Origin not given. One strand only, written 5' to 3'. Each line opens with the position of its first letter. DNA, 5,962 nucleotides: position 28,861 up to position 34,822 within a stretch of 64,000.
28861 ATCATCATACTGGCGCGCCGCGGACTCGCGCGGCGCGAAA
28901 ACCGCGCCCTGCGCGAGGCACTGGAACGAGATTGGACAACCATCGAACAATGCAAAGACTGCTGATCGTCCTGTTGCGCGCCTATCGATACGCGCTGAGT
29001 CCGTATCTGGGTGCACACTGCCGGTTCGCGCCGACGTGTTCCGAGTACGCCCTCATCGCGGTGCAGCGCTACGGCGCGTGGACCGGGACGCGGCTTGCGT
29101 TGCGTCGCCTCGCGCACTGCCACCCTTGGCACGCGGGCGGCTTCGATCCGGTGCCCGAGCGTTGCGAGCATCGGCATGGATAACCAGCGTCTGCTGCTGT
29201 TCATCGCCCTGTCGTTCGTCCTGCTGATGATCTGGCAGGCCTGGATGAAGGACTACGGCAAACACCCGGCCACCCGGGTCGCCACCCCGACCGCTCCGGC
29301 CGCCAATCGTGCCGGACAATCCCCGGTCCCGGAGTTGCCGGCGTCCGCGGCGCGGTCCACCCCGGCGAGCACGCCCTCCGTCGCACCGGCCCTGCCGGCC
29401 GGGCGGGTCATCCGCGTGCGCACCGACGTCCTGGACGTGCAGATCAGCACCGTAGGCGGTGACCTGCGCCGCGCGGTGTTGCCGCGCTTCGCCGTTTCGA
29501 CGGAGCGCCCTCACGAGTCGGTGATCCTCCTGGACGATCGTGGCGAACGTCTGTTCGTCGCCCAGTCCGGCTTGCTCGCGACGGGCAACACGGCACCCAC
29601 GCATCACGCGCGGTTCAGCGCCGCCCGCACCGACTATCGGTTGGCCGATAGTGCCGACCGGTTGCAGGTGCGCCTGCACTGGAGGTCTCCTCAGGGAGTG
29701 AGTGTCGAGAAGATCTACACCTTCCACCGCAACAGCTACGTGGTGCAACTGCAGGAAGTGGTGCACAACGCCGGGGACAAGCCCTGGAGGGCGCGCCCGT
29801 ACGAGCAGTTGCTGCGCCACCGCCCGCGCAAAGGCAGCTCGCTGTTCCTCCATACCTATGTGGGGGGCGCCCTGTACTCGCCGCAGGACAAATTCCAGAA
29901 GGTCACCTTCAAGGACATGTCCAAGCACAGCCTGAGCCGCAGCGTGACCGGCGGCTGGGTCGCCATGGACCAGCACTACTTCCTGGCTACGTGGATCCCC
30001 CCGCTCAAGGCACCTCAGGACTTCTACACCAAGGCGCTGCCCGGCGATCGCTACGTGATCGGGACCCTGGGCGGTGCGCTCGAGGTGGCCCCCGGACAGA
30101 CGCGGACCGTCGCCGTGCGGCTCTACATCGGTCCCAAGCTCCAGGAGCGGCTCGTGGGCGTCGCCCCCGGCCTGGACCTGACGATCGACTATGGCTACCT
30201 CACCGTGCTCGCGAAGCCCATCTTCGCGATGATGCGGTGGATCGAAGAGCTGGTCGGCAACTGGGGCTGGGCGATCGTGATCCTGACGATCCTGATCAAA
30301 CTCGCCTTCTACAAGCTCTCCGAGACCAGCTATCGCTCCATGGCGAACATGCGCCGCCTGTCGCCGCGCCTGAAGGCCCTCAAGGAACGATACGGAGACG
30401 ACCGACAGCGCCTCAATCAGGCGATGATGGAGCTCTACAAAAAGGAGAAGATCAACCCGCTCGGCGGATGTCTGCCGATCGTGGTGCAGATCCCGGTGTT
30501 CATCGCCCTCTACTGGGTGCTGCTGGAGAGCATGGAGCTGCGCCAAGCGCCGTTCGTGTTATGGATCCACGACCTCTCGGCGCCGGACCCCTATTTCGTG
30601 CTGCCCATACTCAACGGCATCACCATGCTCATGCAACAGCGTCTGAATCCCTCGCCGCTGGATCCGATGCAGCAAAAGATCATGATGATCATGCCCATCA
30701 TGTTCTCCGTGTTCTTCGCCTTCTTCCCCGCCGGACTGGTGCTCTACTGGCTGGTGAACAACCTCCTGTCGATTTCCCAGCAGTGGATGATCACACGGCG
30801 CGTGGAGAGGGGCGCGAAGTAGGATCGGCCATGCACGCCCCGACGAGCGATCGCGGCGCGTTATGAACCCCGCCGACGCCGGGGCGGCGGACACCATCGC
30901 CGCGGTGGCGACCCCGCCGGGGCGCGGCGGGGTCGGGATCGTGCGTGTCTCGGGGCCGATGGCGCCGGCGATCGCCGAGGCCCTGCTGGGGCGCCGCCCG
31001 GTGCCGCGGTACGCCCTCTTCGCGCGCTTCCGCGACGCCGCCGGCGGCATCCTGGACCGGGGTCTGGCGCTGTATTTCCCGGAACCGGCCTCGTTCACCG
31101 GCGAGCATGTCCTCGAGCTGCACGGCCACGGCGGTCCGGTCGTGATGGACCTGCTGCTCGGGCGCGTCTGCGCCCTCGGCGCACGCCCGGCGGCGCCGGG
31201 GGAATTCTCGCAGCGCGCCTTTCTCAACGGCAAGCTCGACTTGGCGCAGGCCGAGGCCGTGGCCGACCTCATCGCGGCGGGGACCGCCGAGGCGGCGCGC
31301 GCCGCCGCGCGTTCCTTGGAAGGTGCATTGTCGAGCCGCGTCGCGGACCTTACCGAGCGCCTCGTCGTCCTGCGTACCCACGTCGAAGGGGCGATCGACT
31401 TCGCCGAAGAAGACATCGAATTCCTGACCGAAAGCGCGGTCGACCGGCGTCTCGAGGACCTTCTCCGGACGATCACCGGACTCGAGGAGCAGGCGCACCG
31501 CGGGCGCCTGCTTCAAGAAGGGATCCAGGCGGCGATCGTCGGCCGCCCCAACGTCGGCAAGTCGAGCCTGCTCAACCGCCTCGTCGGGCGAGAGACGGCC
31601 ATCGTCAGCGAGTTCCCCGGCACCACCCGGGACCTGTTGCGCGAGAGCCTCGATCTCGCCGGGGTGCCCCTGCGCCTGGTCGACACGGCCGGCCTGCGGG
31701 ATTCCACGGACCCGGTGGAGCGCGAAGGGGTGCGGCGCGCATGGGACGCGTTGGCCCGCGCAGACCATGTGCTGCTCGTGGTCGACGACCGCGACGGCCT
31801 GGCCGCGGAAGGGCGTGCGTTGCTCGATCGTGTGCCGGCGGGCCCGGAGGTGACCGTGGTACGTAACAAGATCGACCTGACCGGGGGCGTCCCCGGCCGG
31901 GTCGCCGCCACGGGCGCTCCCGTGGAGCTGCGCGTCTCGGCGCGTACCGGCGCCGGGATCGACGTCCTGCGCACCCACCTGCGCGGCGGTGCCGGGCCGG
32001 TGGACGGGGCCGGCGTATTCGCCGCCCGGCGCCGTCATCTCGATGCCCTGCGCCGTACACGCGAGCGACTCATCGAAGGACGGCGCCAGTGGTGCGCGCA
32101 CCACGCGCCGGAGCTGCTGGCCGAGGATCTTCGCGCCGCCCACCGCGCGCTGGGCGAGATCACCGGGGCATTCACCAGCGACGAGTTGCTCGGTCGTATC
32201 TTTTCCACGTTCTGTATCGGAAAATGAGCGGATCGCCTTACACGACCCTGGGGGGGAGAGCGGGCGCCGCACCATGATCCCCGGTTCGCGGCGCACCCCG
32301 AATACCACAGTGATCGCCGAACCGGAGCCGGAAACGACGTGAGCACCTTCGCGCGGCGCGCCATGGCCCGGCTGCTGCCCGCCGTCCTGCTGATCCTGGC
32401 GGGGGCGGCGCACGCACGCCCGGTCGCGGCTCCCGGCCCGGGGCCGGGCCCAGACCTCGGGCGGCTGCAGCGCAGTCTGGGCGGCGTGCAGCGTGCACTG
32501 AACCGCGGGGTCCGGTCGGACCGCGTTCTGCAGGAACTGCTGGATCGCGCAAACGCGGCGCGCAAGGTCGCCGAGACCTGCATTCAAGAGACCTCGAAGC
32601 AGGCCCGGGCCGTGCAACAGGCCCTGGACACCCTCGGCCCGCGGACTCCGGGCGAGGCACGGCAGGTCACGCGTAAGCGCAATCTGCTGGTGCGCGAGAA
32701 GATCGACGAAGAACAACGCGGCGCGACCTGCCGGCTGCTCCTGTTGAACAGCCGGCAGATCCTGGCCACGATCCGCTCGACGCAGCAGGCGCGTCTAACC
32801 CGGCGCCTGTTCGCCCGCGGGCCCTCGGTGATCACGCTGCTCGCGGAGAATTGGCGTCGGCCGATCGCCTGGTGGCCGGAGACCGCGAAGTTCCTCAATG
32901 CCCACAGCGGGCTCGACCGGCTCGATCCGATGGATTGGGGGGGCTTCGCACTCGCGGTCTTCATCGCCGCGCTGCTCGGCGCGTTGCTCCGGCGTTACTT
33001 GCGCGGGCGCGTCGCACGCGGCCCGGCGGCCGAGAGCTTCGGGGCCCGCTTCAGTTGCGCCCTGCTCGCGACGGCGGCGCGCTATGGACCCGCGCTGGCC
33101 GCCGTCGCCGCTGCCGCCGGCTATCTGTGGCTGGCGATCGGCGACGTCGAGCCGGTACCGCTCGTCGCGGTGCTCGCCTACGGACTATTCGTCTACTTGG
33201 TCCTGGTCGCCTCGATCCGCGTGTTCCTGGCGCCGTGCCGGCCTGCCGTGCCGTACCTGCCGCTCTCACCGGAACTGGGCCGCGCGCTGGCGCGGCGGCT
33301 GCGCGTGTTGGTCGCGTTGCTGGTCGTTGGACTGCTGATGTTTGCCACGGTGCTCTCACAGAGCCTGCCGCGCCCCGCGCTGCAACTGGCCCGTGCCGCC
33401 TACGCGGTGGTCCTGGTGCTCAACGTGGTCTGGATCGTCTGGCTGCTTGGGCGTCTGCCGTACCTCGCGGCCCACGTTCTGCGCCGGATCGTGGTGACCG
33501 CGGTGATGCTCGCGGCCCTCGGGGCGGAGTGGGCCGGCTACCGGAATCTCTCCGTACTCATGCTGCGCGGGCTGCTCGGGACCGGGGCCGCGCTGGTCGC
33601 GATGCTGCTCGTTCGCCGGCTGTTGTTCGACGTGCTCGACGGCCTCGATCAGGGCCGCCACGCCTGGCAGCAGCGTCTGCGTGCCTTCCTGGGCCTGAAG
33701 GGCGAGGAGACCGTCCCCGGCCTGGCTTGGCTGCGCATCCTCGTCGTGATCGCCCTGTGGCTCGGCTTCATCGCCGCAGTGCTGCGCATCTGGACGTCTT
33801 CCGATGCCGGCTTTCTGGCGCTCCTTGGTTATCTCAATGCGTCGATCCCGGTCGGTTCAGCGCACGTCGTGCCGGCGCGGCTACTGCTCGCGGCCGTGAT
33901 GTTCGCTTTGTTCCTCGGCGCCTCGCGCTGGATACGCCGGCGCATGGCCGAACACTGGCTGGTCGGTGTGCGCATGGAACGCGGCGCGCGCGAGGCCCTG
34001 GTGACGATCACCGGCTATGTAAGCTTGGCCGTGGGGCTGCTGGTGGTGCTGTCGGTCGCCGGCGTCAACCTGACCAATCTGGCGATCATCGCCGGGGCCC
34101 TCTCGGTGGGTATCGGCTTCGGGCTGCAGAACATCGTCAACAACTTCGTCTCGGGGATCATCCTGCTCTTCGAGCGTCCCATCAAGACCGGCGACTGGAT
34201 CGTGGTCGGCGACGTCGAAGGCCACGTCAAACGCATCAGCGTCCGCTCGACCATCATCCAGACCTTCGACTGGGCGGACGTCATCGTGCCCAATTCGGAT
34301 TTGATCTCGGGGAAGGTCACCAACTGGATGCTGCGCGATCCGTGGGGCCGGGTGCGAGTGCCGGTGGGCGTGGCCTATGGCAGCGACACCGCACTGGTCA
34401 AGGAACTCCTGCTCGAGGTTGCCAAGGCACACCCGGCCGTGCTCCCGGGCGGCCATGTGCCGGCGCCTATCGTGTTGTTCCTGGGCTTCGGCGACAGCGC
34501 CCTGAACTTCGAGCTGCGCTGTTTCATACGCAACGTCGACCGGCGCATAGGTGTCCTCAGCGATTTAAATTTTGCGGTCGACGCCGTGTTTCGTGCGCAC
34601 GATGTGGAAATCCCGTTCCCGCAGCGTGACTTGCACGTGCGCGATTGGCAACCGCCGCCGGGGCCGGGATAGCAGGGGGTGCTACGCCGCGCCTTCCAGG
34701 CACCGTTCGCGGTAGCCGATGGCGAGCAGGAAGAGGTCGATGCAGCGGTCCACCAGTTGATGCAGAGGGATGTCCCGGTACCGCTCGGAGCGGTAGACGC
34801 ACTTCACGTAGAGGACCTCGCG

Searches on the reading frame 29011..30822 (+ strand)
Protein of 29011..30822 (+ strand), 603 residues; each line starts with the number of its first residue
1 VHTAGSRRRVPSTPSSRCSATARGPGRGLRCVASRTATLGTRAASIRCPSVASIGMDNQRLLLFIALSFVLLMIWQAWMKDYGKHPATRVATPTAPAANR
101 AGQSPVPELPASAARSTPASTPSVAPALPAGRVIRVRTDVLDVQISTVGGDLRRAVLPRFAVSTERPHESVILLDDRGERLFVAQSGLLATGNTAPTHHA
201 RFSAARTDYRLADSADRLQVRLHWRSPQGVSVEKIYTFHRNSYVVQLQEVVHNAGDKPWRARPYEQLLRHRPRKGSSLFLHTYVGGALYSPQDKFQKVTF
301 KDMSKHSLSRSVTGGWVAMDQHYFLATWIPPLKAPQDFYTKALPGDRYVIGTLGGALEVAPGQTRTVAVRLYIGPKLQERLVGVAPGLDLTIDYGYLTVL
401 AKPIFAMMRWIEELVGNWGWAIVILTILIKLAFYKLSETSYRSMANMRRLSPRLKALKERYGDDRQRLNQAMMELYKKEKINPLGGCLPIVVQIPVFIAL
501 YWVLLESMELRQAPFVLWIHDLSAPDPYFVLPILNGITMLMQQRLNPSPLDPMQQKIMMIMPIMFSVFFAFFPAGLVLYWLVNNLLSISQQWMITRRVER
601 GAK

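Call 65: search_protein_families(library=pfam, proteins=[window:29011-30822:+], max_evalue=0.00001)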
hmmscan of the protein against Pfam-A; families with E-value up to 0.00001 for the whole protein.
window:29011-30822:+ (603 aa): 2 families
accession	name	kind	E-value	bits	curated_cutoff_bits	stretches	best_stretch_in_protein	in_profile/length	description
PF14849.12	YidC_periplas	-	1.5e-83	281.4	24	1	134-406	2-282/283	YidC periplasmic domain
PF02096.25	60KD_IMP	-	5.2e-66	222.1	35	1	418-596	1-163/163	60Kd inner membrane protein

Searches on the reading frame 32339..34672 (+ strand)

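Call 65: search_protein_families(library=pfam, proteins=[window:32339-34672:+], max_evalue=0.00001)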
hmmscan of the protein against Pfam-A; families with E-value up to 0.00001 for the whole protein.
window:32339-34672:+ (777 aa): 2 families
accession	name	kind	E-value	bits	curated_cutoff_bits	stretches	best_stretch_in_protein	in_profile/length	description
PF00924.24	MS_channel_2nd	-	2.7e-23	82.3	20.2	1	598-663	1-66/68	Mechanosensitive ion channel, beta-domain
PF21082.3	MS_channel_3rd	-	1.1e-15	58.3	21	1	672-758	1-88/88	Mechanosensitive ion channel MscS, C-terminal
